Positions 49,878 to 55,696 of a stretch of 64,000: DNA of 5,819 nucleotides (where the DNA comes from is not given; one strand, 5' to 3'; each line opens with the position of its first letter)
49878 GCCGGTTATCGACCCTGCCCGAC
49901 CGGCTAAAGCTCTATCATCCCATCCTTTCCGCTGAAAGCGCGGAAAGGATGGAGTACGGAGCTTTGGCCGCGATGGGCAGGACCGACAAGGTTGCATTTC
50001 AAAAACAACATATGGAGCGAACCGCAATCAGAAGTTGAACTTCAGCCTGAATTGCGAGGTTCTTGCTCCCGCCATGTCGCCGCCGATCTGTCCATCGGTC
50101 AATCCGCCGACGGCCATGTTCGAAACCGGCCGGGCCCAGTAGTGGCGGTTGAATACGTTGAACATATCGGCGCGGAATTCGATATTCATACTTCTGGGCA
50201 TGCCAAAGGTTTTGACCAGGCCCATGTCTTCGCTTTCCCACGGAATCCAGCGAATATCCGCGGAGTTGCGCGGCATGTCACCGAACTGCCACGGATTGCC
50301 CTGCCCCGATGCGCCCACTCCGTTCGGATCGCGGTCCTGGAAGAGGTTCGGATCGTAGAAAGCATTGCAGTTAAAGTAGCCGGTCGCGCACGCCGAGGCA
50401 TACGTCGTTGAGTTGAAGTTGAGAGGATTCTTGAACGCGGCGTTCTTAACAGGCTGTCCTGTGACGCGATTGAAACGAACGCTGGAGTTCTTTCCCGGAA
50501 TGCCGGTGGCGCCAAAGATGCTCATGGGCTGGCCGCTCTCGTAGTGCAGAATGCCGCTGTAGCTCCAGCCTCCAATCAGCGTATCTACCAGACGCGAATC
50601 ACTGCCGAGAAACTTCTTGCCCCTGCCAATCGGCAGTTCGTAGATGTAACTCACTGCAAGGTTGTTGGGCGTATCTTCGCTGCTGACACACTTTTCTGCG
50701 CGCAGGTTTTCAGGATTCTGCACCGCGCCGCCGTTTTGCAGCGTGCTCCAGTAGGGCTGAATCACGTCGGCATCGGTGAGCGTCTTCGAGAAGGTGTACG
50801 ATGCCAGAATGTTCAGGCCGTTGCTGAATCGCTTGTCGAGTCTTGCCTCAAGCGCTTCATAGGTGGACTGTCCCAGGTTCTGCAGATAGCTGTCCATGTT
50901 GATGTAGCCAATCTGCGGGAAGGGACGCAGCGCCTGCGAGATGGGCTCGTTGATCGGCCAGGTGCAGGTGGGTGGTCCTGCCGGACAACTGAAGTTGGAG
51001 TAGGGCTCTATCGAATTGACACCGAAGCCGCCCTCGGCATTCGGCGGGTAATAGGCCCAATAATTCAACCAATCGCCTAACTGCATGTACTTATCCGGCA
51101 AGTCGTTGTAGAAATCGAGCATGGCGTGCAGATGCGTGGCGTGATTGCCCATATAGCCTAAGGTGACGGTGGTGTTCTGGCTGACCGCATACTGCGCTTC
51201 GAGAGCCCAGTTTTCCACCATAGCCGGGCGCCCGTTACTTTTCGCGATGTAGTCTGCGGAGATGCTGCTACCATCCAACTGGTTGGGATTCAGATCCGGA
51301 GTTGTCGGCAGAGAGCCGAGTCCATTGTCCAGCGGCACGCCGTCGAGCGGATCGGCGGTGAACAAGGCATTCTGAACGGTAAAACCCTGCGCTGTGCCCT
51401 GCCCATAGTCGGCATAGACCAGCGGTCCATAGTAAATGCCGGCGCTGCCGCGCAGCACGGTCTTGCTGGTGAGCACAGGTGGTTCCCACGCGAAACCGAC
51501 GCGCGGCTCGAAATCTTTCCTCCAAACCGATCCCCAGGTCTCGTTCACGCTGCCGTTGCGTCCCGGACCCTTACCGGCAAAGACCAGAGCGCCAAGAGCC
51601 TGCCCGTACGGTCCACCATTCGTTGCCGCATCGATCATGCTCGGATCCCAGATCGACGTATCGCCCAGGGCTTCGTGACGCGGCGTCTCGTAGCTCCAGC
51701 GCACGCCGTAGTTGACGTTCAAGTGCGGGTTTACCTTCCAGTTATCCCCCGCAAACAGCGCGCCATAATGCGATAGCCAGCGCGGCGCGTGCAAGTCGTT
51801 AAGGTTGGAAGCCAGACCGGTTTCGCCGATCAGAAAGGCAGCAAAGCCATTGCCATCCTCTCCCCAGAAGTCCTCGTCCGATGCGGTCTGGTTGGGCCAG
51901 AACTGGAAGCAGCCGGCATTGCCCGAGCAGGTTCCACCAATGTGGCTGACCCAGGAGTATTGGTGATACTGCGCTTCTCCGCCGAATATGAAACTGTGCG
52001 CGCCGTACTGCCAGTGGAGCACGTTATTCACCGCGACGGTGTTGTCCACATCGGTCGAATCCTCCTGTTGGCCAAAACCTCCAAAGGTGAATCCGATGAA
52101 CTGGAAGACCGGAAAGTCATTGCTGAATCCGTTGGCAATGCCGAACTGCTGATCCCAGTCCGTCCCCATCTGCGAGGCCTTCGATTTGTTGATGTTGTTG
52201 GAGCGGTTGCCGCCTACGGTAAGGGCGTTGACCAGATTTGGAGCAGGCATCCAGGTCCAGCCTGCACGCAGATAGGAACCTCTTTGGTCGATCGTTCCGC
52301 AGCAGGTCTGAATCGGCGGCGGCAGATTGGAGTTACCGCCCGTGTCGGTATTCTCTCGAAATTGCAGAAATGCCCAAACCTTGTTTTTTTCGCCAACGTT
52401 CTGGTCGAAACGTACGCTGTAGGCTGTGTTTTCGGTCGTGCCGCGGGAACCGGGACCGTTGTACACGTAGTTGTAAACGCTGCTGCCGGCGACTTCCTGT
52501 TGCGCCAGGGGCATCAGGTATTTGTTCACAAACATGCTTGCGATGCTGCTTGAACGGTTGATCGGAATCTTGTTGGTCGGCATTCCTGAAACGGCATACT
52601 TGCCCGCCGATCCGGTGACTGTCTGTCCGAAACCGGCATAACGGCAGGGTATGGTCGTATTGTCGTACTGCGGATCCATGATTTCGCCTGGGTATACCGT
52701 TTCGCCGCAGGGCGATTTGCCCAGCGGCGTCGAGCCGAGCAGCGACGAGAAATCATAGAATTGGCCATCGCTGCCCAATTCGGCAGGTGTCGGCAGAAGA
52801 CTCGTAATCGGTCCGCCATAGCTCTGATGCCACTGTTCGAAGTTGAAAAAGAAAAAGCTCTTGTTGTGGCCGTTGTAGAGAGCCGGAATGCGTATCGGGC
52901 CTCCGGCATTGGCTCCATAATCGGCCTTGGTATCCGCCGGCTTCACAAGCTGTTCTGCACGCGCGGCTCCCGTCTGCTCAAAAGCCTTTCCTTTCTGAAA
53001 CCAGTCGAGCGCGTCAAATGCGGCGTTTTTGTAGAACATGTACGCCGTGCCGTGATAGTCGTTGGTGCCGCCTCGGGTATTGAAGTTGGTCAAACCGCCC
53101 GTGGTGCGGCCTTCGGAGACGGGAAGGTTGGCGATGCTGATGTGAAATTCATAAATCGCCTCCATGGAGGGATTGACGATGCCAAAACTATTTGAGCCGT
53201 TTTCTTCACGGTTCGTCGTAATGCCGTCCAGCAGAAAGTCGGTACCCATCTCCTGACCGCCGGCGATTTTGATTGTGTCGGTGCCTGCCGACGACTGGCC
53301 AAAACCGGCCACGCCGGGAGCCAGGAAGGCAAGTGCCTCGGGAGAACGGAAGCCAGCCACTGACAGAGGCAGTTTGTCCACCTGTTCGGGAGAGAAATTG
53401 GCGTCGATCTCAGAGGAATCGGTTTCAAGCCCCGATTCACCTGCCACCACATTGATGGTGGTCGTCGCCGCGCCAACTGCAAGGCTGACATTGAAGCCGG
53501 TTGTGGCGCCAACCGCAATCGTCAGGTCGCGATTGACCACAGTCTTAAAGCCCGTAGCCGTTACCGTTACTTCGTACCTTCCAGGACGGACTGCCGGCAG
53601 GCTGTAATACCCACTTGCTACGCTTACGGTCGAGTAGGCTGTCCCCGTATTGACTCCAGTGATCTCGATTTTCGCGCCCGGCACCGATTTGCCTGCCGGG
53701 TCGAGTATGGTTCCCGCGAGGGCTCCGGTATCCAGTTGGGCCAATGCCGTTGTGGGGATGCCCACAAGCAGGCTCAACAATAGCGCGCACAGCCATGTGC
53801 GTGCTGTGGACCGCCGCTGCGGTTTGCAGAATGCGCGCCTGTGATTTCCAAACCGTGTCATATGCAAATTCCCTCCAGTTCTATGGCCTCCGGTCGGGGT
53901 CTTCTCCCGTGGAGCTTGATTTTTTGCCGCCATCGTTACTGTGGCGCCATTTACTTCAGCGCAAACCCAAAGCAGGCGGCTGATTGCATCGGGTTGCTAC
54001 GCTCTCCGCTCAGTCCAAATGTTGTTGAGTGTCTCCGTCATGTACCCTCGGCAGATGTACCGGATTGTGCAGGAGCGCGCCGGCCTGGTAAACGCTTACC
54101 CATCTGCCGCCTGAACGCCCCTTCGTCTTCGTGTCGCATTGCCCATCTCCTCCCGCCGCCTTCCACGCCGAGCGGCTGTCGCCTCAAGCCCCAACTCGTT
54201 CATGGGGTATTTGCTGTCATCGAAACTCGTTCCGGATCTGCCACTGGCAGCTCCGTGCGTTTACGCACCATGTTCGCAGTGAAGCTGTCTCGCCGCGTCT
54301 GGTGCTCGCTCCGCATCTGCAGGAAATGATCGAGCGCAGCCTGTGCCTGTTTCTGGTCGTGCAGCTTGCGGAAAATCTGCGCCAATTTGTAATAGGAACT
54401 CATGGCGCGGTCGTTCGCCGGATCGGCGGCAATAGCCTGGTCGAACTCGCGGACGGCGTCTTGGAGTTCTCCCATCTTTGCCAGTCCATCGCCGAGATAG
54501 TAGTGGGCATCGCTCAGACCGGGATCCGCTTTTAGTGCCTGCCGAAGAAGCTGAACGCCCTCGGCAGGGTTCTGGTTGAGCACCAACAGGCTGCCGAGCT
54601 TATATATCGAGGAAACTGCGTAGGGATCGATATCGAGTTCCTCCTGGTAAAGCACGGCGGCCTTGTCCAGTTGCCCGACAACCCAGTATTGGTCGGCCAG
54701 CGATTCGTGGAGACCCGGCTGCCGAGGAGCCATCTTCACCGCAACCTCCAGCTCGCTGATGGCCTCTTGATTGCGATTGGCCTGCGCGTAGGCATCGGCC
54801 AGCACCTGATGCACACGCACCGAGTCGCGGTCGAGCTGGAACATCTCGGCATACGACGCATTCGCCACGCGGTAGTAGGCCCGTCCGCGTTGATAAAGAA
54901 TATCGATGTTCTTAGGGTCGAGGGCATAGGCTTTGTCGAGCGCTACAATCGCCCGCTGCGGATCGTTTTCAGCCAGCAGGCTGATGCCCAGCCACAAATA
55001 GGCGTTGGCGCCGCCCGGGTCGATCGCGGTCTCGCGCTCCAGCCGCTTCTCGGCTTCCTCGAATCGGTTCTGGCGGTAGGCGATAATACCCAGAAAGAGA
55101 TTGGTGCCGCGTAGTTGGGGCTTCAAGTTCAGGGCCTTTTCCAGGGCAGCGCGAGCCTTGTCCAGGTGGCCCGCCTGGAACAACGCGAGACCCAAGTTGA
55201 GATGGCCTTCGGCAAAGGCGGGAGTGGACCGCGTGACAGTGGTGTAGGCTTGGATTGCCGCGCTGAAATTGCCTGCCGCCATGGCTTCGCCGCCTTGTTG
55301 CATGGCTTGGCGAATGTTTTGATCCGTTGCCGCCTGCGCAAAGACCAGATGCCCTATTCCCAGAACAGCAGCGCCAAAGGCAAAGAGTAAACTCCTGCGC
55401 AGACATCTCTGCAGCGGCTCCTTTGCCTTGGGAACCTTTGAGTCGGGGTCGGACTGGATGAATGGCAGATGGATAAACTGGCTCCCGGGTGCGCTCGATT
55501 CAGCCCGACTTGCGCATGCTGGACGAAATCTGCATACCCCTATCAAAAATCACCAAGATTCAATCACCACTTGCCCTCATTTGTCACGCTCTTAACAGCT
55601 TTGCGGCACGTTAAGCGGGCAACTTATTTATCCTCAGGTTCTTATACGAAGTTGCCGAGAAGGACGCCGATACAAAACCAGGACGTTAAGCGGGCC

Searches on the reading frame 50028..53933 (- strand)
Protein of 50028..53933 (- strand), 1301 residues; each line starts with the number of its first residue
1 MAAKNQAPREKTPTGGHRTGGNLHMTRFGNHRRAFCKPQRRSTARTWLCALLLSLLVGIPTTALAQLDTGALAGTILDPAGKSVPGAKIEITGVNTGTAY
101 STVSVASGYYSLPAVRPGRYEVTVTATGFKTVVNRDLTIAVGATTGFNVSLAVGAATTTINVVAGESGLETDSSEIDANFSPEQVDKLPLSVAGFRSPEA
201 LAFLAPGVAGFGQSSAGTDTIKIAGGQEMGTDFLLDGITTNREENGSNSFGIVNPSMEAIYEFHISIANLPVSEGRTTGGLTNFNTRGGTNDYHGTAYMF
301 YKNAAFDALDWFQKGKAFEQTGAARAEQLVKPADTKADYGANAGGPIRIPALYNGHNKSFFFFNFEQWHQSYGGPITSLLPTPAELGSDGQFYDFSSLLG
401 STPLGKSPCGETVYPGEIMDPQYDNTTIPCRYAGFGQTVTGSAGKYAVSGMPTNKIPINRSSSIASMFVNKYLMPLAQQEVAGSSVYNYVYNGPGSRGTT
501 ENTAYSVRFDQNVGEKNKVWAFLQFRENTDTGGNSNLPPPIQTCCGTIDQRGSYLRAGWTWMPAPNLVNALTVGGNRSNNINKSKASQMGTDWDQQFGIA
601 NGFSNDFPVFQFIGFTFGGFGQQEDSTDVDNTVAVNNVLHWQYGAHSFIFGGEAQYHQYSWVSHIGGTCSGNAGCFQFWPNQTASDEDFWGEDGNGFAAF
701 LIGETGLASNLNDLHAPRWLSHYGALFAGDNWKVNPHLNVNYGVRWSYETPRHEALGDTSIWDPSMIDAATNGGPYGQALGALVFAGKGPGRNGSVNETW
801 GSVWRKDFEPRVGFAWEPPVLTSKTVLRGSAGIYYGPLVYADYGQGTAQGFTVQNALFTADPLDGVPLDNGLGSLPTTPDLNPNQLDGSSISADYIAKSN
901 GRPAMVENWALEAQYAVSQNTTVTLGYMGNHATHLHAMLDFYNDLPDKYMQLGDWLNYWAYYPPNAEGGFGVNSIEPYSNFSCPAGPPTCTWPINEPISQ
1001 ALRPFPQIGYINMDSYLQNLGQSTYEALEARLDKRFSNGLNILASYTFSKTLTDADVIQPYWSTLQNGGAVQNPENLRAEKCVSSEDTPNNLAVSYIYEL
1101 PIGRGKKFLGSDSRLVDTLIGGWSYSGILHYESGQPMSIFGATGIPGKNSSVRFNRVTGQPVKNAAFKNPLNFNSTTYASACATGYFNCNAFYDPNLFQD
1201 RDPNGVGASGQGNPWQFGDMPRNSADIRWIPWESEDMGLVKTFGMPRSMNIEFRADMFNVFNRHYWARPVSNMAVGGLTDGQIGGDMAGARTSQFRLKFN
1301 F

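Call 8: search_protein_families(library=pfam, proteins=[window:50028-53933:-], max_evalue=0.00001)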
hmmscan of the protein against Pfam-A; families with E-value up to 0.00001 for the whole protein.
window:50028-53933:- (1301 aa): 3 families
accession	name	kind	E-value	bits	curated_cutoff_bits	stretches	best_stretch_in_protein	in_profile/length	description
PF25183.1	OMP_b-brl_4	-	8.5e-155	517.8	30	1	286-1294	2-838/838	Outer membrane beta barrel domain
PF13620.12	CarboxypepD_reg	-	4.7e-19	68.9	32.3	1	72-151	2-81/82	Carboxypeptidase regulatory-like domain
PF13715.12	CarbopepD_reg_2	-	2.1e-06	28.1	32.2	1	73-145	2-70/88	CarboxypepD_reg-like domain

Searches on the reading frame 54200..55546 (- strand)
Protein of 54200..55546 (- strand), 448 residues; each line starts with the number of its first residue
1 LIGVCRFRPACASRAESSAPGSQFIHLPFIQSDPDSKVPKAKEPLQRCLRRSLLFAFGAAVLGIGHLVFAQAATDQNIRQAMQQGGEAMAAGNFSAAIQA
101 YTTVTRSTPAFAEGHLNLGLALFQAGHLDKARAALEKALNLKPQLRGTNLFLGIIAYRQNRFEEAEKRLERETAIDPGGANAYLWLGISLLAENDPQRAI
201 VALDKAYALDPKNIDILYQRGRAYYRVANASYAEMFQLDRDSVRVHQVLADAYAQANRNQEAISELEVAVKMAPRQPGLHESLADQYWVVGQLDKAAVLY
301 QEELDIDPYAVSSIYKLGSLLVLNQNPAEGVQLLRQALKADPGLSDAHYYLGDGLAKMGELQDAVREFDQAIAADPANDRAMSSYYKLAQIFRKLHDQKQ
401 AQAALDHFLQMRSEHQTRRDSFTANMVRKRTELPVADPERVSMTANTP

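Call 8: search_protein_families(library=pfam, proteins=[window:54200-55546:-], max_evalue=0.00001)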
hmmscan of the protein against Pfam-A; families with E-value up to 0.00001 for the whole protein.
window:54200-55546:- (448 aa): 16 families
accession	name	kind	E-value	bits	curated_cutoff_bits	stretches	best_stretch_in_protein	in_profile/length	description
PF07719.23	TPR_2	-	2.5e-37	124.3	27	1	112-144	1-33/34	Tetratricopeptide repeat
PF13432.12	TPR_16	-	2.2e-31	108.3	32.7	3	86-144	5-63/65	Tetratricopeptide repeat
PF13414.12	TPR_11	-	2.9e-30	104.1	26.8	0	90-126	6-42/42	TPR repeat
PF14559.12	TPR_19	-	1.8e-28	99.1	25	2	88-144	1-57/68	Tetratricopeptide repeat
PF13428.12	TPR_14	-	1.7e-25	87.3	23.5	0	181-222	2-43/44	Tetratricopeptide repeat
PF13181.12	TPR_8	-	1e-23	81.8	25.7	0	113-144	2-33/34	Tetratricopeptide repeat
PF00515.34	TPR_1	-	2.5e-21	75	27.8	0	112-144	1-33/34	Tetratricopeptide repeat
PF13431.12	TPR_17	-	8.2e-21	72.9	24.4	0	203-226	2-25/34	Tetratricopeptide repeat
PF13424.12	TPR_12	-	3.4e-16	59.6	30.1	0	115-175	6-74/77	Tetratricopeptide repeat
PF23914.1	TPR_CcmH_CycH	-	1.1e-14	55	42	1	176-275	46-153/158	Cytochrome c-type biogenesis protein H TPR domain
PF12895.13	ANAPC3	-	1.3e-13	51.4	27.2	0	159-228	2-70/82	Anaphase-promoting complex, cyclosome, subunit 3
PF13174.12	TPR_6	-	6.1e-12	45.8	26.3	0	116-140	4-28/33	Tetratricopeptide repeat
PF13371.12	TPR_9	-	2.9e-11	43.7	35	0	188-233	3-48/73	Tetratricopeptide repeat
PF07721.20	TPR_4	-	3.8e-08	33.6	27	0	113-136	2-25/26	Tetratricopeptide repeat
PF13176.12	TPR_7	-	1.9e-07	31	27.9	0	151-179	4-34/36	Tetratricopeptide repeat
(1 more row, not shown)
